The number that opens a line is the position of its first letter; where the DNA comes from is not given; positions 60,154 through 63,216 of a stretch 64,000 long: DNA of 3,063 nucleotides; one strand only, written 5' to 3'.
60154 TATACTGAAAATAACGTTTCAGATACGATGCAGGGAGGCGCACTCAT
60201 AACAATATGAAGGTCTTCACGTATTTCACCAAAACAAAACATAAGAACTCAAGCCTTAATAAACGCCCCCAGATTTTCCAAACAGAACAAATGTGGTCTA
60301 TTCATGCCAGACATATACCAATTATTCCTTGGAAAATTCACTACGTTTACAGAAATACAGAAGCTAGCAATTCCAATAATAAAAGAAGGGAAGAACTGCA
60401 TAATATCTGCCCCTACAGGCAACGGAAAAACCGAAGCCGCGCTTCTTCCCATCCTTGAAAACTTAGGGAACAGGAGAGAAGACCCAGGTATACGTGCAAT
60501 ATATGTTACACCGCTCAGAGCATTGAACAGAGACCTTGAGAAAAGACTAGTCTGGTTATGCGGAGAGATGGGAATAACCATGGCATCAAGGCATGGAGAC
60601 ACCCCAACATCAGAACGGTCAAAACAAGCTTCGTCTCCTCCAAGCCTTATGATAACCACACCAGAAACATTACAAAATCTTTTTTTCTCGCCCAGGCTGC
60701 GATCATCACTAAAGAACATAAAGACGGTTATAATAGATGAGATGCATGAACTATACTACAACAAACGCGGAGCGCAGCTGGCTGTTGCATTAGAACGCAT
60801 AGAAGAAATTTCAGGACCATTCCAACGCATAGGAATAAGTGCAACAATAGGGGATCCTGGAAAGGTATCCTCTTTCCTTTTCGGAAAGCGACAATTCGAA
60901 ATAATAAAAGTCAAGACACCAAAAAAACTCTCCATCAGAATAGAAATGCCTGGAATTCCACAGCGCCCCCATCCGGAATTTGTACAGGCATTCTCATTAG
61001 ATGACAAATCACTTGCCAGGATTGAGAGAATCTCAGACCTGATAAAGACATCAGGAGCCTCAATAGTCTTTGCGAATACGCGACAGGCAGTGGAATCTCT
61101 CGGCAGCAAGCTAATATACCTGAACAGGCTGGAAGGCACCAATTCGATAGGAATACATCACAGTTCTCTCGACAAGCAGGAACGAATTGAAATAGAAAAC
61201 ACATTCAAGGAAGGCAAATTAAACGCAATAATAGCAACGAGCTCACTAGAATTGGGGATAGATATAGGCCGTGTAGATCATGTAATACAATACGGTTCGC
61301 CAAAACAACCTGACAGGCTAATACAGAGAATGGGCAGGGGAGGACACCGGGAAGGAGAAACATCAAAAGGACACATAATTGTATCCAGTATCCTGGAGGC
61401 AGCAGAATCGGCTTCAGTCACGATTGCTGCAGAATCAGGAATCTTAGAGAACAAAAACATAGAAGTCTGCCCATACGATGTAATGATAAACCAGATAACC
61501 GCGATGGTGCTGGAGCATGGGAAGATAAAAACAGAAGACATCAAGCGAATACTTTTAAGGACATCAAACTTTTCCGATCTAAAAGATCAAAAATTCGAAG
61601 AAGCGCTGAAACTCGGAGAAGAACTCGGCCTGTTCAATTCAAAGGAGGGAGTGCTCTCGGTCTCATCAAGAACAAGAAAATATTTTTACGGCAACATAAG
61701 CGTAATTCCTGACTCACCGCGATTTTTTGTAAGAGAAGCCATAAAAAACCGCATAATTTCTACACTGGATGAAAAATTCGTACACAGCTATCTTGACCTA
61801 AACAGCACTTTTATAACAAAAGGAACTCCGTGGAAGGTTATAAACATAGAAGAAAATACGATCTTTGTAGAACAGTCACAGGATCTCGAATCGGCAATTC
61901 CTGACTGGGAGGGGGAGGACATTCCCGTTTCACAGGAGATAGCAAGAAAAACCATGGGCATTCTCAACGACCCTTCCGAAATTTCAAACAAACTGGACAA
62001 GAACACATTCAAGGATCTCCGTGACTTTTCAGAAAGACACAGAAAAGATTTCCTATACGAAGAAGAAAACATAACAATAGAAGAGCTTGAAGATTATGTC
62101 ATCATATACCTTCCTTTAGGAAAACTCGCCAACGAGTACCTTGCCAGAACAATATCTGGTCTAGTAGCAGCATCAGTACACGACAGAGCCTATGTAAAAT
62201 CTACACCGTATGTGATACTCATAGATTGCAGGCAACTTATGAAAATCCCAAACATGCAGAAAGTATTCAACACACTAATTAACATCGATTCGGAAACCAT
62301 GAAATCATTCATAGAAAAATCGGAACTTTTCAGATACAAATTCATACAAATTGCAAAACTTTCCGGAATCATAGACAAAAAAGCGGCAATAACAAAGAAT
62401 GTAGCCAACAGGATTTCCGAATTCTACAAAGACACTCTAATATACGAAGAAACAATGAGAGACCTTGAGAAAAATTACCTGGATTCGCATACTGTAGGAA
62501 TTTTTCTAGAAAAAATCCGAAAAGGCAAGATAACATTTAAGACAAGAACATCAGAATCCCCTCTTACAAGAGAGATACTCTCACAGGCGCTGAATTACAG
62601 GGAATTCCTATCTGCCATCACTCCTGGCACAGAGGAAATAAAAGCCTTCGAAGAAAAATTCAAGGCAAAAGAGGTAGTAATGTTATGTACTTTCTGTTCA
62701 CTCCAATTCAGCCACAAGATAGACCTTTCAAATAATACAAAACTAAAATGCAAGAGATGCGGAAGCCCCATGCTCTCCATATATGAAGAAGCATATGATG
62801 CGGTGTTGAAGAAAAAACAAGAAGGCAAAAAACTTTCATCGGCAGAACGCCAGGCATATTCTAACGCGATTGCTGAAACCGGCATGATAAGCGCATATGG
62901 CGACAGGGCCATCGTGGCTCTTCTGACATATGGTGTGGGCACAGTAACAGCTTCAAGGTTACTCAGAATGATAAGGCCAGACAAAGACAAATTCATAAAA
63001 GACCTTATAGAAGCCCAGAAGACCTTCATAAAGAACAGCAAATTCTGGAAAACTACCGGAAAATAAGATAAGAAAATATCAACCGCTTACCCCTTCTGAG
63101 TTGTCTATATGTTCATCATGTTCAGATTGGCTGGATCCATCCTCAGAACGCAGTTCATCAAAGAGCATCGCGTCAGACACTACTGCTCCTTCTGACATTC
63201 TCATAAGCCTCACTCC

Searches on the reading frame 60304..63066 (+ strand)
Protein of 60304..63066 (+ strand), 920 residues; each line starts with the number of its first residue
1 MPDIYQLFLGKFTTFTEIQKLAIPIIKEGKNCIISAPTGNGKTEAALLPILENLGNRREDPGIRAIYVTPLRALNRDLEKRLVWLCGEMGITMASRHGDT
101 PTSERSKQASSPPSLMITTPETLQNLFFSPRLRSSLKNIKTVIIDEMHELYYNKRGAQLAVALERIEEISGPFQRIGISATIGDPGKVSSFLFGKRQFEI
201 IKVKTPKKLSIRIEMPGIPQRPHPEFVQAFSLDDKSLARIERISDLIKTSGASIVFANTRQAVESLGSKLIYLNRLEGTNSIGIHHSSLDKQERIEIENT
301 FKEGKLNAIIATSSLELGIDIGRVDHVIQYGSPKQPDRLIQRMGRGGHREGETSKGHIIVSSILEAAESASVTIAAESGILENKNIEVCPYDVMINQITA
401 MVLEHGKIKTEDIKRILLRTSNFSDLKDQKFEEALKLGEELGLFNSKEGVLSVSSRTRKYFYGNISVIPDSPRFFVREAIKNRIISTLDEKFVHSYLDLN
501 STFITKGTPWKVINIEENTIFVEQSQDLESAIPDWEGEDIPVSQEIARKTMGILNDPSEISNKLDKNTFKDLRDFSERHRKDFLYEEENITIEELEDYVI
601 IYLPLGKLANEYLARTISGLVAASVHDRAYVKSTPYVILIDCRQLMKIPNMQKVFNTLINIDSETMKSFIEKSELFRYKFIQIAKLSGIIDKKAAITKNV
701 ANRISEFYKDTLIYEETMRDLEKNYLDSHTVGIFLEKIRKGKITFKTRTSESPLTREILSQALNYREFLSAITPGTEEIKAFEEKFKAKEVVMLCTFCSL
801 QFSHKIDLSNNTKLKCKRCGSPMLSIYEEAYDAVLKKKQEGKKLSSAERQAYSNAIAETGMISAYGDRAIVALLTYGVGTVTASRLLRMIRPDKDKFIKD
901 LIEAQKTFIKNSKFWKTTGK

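Call 8: search_protein_families(library=pfam, proteins=[window:60304-63066:+])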
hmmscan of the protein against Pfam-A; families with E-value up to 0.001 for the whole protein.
window:60304-63066:+ (920 aa): 5 families
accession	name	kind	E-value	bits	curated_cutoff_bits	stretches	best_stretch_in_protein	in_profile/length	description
PF00270.35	DEAD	-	2.3e-36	125.5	26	1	16-183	1-161/167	DEAD/DEAH box helicase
PF00271.37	Helicase_C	-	1.7e-23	83.4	23.5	1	240-347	3-107/110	Helicase conserved C-terminal domain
PF08494.16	DEAD_assoc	-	7.4e-18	65.5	23.5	1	587-753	4-189/191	DEAD/H associated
PF19306.5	WH_Lhr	-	1.5e-12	47.6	27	1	377-527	4-163/168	Large helicase-related protein, winged helix domain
PF04851.21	ResIII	-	8.3e-10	39.2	22.5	1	27-182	21-162/164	Type III restriction enzyme, res subunit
